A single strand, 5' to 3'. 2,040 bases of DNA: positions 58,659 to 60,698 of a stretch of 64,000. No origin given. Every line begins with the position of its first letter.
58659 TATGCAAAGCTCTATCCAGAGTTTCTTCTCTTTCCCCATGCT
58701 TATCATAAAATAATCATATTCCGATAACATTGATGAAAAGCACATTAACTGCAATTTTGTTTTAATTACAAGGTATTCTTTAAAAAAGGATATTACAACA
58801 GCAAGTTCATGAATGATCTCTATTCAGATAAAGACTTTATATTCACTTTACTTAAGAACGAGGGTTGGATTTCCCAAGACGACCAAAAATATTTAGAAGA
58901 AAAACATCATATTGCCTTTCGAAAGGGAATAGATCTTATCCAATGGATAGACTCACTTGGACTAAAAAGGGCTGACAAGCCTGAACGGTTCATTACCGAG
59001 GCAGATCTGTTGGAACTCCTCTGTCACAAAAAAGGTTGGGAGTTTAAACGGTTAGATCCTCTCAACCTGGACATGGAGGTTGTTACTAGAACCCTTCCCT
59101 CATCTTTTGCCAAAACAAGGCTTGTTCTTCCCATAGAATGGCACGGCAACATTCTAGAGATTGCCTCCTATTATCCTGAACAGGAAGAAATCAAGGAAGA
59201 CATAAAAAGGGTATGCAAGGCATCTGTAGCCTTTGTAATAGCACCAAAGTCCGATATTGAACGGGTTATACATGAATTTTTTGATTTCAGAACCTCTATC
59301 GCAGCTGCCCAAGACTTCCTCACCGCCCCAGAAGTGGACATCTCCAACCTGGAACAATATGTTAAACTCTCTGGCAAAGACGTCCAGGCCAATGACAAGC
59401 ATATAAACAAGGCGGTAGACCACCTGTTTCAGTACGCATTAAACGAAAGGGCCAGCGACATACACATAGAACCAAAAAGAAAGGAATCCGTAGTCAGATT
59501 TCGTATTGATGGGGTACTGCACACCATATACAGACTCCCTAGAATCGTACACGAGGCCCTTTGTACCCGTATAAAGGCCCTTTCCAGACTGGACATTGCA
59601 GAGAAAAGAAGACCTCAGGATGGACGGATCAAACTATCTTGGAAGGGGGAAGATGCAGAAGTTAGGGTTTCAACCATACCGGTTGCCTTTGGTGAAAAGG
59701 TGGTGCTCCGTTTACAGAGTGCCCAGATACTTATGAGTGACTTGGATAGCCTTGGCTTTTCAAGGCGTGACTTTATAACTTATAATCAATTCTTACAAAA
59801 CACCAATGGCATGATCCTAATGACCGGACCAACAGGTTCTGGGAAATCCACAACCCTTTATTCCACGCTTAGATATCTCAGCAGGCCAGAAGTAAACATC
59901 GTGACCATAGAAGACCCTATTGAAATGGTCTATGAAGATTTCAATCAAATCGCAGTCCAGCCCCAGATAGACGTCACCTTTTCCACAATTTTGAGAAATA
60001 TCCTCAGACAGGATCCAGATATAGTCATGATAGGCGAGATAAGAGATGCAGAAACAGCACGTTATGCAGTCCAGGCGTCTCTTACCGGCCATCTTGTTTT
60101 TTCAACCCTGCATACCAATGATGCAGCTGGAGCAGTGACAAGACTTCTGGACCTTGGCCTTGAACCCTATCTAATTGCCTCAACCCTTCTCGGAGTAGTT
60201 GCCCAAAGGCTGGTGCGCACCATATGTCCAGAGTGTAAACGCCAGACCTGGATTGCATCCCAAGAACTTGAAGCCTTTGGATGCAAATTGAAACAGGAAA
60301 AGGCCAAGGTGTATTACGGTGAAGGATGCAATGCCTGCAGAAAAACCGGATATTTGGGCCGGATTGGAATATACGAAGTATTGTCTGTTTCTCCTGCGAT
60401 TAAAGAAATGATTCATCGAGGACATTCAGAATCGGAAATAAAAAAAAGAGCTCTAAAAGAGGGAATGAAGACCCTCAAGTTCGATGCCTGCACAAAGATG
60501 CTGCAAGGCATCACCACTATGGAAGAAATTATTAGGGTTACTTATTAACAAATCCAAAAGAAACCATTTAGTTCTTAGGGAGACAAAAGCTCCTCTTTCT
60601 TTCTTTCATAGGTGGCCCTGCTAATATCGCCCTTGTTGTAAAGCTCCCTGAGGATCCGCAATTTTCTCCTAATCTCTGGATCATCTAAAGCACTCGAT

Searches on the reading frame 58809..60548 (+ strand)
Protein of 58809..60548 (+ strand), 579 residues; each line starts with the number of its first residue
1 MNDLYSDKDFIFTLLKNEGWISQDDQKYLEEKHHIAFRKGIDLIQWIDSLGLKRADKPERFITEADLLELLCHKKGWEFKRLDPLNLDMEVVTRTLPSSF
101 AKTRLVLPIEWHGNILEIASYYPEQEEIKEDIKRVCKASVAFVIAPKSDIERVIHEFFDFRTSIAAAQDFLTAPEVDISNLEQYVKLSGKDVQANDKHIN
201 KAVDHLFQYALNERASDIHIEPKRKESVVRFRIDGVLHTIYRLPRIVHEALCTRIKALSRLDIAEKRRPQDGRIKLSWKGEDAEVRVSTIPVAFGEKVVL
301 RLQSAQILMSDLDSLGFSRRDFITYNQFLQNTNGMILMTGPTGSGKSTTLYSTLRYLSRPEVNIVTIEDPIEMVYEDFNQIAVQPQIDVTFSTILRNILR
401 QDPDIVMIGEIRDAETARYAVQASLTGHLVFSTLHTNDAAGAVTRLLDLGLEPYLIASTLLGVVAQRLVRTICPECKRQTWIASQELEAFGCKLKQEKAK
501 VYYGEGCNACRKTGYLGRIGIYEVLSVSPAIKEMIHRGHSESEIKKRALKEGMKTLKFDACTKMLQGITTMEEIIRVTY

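Call 29: search_protein_families(library=ncbifam, proteins=[window:58809-60548:+], max_evalue=1e-10)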
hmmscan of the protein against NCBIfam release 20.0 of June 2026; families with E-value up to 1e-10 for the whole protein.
window:58809-60548:+ (579 aa): 14 families
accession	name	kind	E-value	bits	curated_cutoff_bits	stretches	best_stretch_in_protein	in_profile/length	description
NF053534.1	T4PilAsmATPsTfpB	equivalog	5e-193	642.6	850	1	7-578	8-582/584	type IV pilus assembly ATPase TfpB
TIGR02533.1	type_II_gspE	equivalog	1.1e-168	561.9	630.25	1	94-578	2-486/486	type II secretion system ATPase GspE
TIGR02538.1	type_IV_pilB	equivalog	1.9e-155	518.6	675.65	1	60-578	39-562/564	type IV-A pilus assembly ATPase PilB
NF007755.0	PRK10436.1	equivalog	1.3e-129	432.9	617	1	109-578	22-459/465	type II secretion system protein GspE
NF041000.1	ATPase_ComGA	equivalog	2.6e-78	262.7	300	1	205-470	2-266/267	competence type IV pilus ATPase ComGA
TIGR01420.1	pilT_fam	subfamily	1.6e-55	188.7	319.1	1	204-471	3-270/343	PilT/PilU family type 4a pilus ATPase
TIGR02525.1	plasmid_TraJ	equivalog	1.9e-26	92.9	368.3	1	324-450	141-273/372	plasmid transfer ATPase TraJ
TIGR02524.1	dot_icm_DotB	equivalog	4.3e-22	78.8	463.3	1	332-447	133-257/358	Dot/Icm type IV secretion system ATPase DotB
NF058587.1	archaellum_moto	equivalog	1.4e-16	60.4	550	1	333-447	275-394/527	archaellum flagellar ATPase motor FlaI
TIGR02782.1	TrbB_P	equivalog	4.9e-14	52.3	304.55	1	335-449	138-255/303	P-type conjugative transfer ATPase TrbB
TIGR02788.1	VirB11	equivalog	1e-13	51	249.95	1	332-449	143-265/308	P-type DNA transfer ATPase VirB11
TIGR03819.1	heli_sec_ATPase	hypoth_equivalog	4.5e-13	49.1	373.15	1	269-452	117-303/340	TadA family conjugal transfer-associated ATPase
NF010469.0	PRK13894.1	subfamily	8e-12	45.1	508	1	335-447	151-265/320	conjugal transfer ATPase TrbB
NF053672.1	bindosome_BasE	exception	5.4e-11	41.9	1000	1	332-465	269-408/512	bindosome assembly system ATPase subunit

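Call 37: find_homologous_proteins(query=window:58809-60548:+, max_evalue=1e-50)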
Query window:58809-60548:+ (579 aa): 8000 proteins with E <= 1e-50 among 8000 candidates; the best 120 are listed.
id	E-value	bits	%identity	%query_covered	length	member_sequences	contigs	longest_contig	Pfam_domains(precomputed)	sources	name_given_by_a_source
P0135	0.0e+0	1305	100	100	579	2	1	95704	PF05157.21,PF00437.27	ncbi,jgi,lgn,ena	-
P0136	0.0e+0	1185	89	100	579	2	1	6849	PF05157.21,PF00437.27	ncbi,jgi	-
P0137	0.0e+0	1145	87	100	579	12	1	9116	PF05157.21,PF00437.27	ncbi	-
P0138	0.0e+0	1143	87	100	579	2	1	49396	PF05157.21,PF00437.27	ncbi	-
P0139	0.0e+0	1141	86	100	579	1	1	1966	PF05157.21,PF00437.27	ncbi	-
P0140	0.0e+0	1135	85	100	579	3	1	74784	PF05157.21,PF00437.27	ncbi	-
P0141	0.0e+0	1117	84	100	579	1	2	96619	PF05157.21,PF00437.27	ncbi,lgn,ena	-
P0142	0.0e+0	1116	84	100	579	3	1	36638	PF05157.21,PF00437.27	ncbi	-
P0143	0.0e+0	1100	83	100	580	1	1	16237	PF05157.21,PF00437.27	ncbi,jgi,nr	ncbi:MAG: type II/IV secretion system protein [Thermodesulfobacteria bacterium]|nr:type II/IV secret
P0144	0.0e+0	1011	77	100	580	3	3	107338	PF05157.21,PF00437.27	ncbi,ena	-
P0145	1.4e-295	999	76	100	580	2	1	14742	PF05157.21,PF00437.27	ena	-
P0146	1.4e-294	996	75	100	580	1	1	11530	PF05157.21,PF00437.27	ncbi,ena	-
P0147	4.7e-293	991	76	100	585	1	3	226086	PF05157.21,PF00437.27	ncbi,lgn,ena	-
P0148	6.8e-292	987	76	100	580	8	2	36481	PF05157.21,PF00437.27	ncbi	-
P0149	1.0e-291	987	76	100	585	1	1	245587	PF05157.21,PF00437.27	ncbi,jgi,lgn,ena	-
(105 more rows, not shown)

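Call 38: find_encoding_contigs(protein=P0141, flank=10000, max_places=2)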
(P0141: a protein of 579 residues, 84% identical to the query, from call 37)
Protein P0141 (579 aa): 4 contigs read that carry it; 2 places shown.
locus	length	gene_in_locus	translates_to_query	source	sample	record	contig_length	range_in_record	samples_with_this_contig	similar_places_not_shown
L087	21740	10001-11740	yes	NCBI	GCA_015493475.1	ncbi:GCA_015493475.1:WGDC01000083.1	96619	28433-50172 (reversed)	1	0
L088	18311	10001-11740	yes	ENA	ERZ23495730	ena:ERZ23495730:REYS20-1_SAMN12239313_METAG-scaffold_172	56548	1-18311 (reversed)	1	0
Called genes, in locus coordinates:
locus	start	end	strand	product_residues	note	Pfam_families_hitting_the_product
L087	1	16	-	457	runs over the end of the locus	PF14691:Fer4_20, PF00070:Pyr_redox (faint), PF07992:Pyr_redox_2, PF12831:FAD_oxidored (faint), PF13450:NAD_binding_8 (weak), PF13738:Pyr_redox_3 (faint)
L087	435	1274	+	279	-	PF00753:Lactamase_B, PF12706:Lactamase_B_2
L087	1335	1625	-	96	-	-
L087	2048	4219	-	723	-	PF04453:LptD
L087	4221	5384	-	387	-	PF01966:HD, PF13286:HD_assoc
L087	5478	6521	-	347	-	PF01066:CDP-OH_P_transf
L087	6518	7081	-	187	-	-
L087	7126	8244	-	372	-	PF00483:NTP_transferase, PF12804:NTP_transf_3 (weak), PF22640:ManC_GMP_beta-helix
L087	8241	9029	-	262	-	PF04452:Methyltrans_RNA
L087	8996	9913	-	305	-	PF06325:PrmA, PF02005:TRM (weak), PF01135:PCMT (weak), PF05175:MTS, PF10294:Methyltransf_16 (weak), PF02475:TRM5-TYW2_MTfase, PF13649:Methyltransf_25, PF13847:Methyltransf_31, +3 more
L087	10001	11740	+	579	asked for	PF05157:MshEN, PF00437:T2SSE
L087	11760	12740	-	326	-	PF09851:SHOCT (weak)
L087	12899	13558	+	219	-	PF03460:NIR_SIR_ferr, PF01077:NIR_SIR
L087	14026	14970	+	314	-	PF06180:CbiK, PF01903:CbiX (faint)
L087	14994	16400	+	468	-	PF04966:OprB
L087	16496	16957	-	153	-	PF01668:SmpB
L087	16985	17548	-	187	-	-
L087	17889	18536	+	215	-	PF00872:Transposase_mut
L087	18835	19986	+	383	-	PF13421:Band_7_1, PF01145:Band_7, PF13248:Zn_ribbon_3 (weak), PF12773:DZR, PF13240:Zn_Ribbon_1, PF13248:Zn_ribbon_3 (weak), PF13240:Zn_Ribbon_1 (weak), PF24463:DUF7577 (weak), +3 more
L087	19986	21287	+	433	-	-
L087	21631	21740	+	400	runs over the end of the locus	PF01609:DDE_Tnp_1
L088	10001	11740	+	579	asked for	PF05157:MshEN, PF00437:T2SSE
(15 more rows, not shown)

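Call 39: find_encoding_contigs(protein=P0140, flank=10000, max_places=2)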
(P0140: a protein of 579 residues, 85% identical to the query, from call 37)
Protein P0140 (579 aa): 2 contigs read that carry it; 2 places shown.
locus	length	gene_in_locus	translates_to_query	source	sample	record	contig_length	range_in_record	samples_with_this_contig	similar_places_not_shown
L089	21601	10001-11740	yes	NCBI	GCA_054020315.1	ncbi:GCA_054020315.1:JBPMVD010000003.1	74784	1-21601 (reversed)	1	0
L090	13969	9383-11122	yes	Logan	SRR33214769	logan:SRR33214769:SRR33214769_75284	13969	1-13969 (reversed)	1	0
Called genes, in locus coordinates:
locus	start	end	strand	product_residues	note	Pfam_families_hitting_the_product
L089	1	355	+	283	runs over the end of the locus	PF00753:Lactamase_B, PF12706:Lactamase_B_2 (weak)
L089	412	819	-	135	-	-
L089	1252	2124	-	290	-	PF04228:Zn_peptidase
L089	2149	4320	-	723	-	PF03968:LptD_N (faint), PF19838:LptD_2, PF04453:LptD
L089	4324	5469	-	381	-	PF01966:HD, PF13286:HD_assoc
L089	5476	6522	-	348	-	PF01066:CDP-OH_P_transf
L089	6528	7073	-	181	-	-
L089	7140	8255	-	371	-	PF00483:NTP_transferase, PF12804:NTP_transf_3 (faint), PF22640:ManC_GMP_beta-helix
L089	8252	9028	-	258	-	PF04452:Methyltrans_RNA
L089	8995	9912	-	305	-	PF06325:PrmA, PF01135:PCMT (weak), PF05175:MTS, PF10294:Methyltransf_16 (weak), PF13489:Methyltransf_23, PF02005:TRM (weak), PF13847:Methyltransf_31, PF13649:Methyltransf_25, +3 more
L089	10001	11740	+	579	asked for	PF05157:MshEN, PF00437:T2SSE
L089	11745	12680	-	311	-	PF09851:SHOCT (weak)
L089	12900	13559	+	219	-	PF03460:NIR_SIR_ferr, PF01077:NIR_SIR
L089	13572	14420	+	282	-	PF04015:DUF362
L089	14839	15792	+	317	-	PF06180:CbiK, PF01903:CbiX (faint)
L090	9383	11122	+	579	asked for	PF05157:MshEN, PF00437:T2SSE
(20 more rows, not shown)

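Call 40: find_encoding_contigs(protein=P0144, flank=10000, max_places=2)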
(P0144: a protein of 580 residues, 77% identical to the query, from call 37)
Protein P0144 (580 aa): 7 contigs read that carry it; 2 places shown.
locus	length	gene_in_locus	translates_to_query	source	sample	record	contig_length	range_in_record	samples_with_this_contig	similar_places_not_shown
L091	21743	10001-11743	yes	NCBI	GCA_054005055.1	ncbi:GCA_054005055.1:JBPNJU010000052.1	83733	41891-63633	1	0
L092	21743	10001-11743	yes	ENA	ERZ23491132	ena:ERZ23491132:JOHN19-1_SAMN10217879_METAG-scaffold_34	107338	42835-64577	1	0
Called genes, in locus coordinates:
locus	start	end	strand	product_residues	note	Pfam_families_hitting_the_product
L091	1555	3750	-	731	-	PF04453:LptD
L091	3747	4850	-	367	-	PF01966:HD, PF13286:HD_assoc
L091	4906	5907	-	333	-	PF01066:CDP-OH_P_transf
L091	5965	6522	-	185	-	-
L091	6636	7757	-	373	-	PF00483:NTP_transferase, PF12804:NTP_transf_3 (faint), PF22640:ManC_GMP_beta-helix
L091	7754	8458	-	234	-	PF04452:Methyltrans_RNA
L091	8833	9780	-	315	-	PF06325:PrmA, PF02475:TRM5-TYW2_MTfase, PF05175:MTS, PF13489:Methyltransf_23 (weak), PF13649:Methyltransf_25, PF13847:Methyltransf_31, PF08241:Methyltransf_11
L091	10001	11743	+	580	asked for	PF05157:MshEN, PF00437:T2SSE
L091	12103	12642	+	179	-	-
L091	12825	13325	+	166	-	PF00929:RNase_T, PF16473:Rv2179c-like (faint)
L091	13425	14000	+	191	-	PF03729:DUF308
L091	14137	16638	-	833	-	PF13567:DUF4131, PF03772:Competence, PF00753:Lactamase_B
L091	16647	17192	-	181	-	PF09912:DUF2141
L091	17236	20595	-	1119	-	PF00317:Ribonuc_red_lgN, PF02867:Ribonuc_red_lgC, PF14890:Intein_splicing, PF14528:LAGLIDADG_3, PF02867:Ribonuc_red_lgC, PF12637:TSCPD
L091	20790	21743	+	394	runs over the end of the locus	-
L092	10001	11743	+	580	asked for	PF05157:MshEN, PF00437:T2SSE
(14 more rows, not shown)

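Call 47: find_encoding_contigs(protein=P0149, flank=10000, max_places=1)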
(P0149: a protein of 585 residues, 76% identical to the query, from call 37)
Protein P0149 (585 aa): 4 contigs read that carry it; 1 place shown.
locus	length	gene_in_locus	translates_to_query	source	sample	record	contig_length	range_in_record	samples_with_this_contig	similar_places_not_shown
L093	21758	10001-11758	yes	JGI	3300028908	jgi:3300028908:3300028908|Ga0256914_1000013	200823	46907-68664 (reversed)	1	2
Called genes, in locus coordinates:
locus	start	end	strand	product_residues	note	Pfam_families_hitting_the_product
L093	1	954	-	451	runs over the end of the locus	PF14691:Fer4_20, PF01494:FAD_binding_3 (faint), PF07992:Pyr_redox_2, PF12831:FAD_oxidored (faint), PF13450:NAD_binding_8 (weak), PF13738:Pyr_redox_3 (weak), PF00070:Pyr_redox (weak)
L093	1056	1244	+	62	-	-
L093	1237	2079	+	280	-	PF00753:Lactamase_B, PF12706:Lactamase_B_2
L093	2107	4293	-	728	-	PF19838:LptD_2 (weak), PF04453:LptD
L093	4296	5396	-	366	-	PF01966:HD, PF13286:HD_assoc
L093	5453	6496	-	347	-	PF01066:CDP-OH_P_transf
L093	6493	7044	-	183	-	-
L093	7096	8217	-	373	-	PF00483:NTP_transferase, PF12804:NTP_transf_3 (faint), PF22640:ManC_GMP_beta-helix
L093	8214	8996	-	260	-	PF20260:PUA_4 (weak), PF04452:Methyltrans_RNA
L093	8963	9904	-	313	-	PF06325:PrmA, PF01135:PCMT (weak), PF10294:Methyltransf_16 (weak), PF02475:TRM5-TYW2_MTfase, PF05175:MTS, PF13489:Methyltransf_23 (weak), PF13649:Methyltransf_25, PF13847:Methyltransf_31, +3 more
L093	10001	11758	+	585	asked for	PF05157:MshEN, PF00437:T2SSE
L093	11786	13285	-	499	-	PF04542:Sigma70_r2, PF04539:Sigma70_r3, PF04545:Sigma70_r4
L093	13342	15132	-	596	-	PF01807:Zn_ribbon_DnaG, PF08275:DNAG_N, PF01751:Toprim, PF13155:Toprim_2, PF13362:Toprim_3 (weak), PF13662:Toprim_4, PF10410:DnaB_bind (weak)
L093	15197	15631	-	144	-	PF13279:4HBT_2, PF03061:4HBT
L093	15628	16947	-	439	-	PF01676:Metalloenzyme, PF10143:PhosphMutase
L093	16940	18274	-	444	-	PF03447:NAD_binding_3, PF00742:Homoserine_dh, PF01842:ACT, PF22629:ACT_AHAS_ss (weak)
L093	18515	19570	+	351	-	PF13379:NMT1_2, PF09084:NMT1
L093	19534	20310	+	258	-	PF00528:BPD_transp_1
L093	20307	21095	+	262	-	PF00005:ABC_tran, PF13304:AAA_21 (faint)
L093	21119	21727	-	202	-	PF13353:Fer4_12, PF04055:Radical_SAM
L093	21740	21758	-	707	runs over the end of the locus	PF03477:ATP-cone, PF13597:NRDD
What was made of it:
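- The gene lies beside lptD, an envelope gene, which would fit a periplasmic role, although the outgroup shows that the site is simply the lptD/MBL junction (call 47). In the outgroup L093, lptD and the MBL gene simply abut at this site (call 47). The gene is present only in one clade and absent at the same junction in the outgroup (call 47).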

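Call 48: find_encoding_contigs(protein=P0138, flank=10000, max_places=1)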
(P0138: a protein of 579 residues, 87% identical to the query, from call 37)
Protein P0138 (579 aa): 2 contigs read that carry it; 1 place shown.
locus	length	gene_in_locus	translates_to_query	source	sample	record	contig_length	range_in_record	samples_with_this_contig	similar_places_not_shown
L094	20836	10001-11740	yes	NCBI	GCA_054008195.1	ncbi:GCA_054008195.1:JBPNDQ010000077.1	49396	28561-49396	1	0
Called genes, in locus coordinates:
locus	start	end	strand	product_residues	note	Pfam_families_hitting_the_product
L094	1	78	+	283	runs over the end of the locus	PF00753:Lactamase_B, PF12706:Lactamase_B_2 (weak)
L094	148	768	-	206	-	-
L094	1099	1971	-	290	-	PF04228:Zn_peptidase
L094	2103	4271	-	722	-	PF03968:LptD_N (weak), PF19838:LptD_2, PF04453:LptD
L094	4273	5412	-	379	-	PF01966:HD, PF13286:HD_assoc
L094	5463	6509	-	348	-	PF01066:CDP-OH_P_transf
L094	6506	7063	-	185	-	-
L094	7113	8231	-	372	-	PF00483:NTP_transferase, PF12804:NTP_transf_3, PF22640:ManC_GMP_beta-helix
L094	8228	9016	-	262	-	PF20260:PUA_4 (faint), PF04452:Methyltrans_RNA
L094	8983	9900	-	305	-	PF06325:PrmA, PF03602:Cons_hypoth95 (faint), PF01135:PCMT (weak), PF05175:MTS, PF02475:TRM5-TYW2_MTfase, PF13489:Methyltransf_23 (weak), PF13847:Methyltransf_31 (weak), PF13649:Methyltransf_25, +1 more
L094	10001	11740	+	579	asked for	PF05157:MshEN, PF00437:T2SSE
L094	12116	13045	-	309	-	PF05120:GvpG (weak), PF09851:SHOCT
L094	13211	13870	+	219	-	PF03460:NIR_SIR_ferr, PF01077:NIR_SIR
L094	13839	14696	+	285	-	PF04015:DUF362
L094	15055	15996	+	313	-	PF06180:CbiK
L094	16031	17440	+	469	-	PF04966:OprB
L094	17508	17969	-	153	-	PF01668:SmpB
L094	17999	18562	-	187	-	PF02887:PK_C (weak)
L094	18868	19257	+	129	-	PF00072:Response_reg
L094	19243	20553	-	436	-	PF00919:UPF0004, PF04055:Radical_SAM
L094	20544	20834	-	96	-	?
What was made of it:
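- NCBI MAG annotations call the sense ORF (calls 38, 39, 48).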

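Call 59: find_encoding_contigs(protein=P0135, flank=10000, max_places=3)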
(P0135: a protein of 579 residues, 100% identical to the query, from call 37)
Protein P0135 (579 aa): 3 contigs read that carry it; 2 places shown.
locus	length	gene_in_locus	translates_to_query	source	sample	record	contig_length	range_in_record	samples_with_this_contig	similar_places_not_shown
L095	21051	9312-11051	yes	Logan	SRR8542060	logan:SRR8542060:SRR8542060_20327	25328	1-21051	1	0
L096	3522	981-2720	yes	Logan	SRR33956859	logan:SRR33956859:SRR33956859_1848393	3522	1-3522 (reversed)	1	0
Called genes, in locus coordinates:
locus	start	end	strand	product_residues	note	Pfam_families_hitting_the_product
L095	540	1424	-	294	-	PF04228:Zn_peptidase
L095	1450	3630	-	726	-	PF04453:LptD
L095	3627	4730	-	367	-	PF01966:HD, PF13286:HD_assoc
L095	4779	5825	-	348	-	PF01066:CDP-OH_P_transf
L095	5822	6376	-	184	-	-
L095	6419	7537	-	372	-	PF00483:NTP_transferase, PF12804:NTP_transf_3 (weak), PF22640:ManC_GMP_beta-helix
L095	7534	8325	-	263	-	PF20260:PUA_4 (weak), PF04452:Methyltrans_RNA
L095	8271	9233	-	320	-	PF06325:PrmA, PF03602:Cons_hypoth95 (faint), PF01135:PCMT (weak), PF02475:TRM5-TYW2_MTfase, PF05175:MTS, PF13489:Methyltransf_23 (weak), PF13649:Methyltransf_25, PF13847:Methyltransf_31 (weak)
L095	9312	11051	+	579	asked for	PF05157:MshEN, PF00437:T2SSE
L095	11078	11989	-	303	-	PF05120:GvpG (weak), PF09851:SHOCT (weak)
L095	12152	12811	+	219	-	PF03460:NIR_SIR_ferr (weak), PF01077:NIR_SIR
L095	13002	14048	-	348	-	PF01926:MMR_HSR1, PF02421:FeoB_N (faint), PF06071:YchF-GTPase_C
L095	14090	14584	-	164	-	PF00994:MoCF_biosynth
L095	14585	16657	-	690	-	PF00009:GTP_EFTU, PF01926:MMR_HSR1 (weak), PF22042:EF-G_D2, PF03144:GTP_EFTU_D2, PF14492:EFG_III, PF03764:EFG_IV, PF00679:EFG_C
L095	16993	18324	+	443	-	PF02881:SRP54_N, PF13401:AAA_22 (weak), PF00448:SRP54, PF01656:CbiA (weak), PF02978:SRP_SPB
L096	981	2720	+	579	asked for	PF05157:MshEN, PF00437:T2SSE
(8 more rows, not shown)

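Call 60: find_encoding_contigs(protein=P0143, flank=10000, max_places=1)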
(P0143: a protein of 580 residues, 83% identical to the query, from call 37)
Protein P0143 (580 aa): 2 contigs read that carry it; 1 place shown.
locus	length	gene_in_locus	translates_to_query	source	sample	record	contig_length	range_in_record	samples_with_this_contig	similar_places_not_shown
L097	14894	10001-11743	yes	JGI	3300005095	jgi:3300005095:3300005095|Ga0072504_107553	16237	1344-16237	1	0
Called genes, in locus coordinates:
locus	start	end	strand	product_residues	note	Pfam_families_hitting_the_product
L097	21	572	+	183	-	-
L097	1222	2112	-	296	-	PF04228:Zn_peptidase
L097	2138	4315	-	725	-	PF19838:LptD_2 (weak), PF04453:LptD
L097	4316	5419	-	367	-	PF01966:HD, PF13286:HD_assoc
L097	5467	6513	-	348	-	PF01066:CDP-OH_P_transf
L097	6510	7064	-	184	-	-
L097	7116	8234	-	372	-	PF00483:NTP_transferase, PF12804:NTP_transf_3 (weak), PF22640:ManC_GMP_beta-helix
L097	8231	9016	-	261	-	PF20260:PUA_4, PF04452:Methyltrans_RNA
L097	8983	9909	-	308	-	PF06325:PrmA, PF01135:PCMT, PF05175:MTS, PF02475:TRM5-TYW2_MTfase (weak), PF13649:Methyltransf_25 (weak), PF13847:Methyltransf_31 (weak)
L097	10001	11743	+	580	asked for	PF05157:MshEN, PF00437:T2SSE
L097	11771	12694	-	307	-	PF05120:GvpG (weak), PF09851:SHOCT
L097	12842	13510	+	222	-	PF03460:NIR_SIR_ferr (weak), PF01077:NIR_SIR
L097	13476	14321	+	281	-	PF04015:DUF362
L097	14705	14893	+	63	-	?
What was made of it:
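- JGI annotated the antisense ORF in L097 (call 60).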
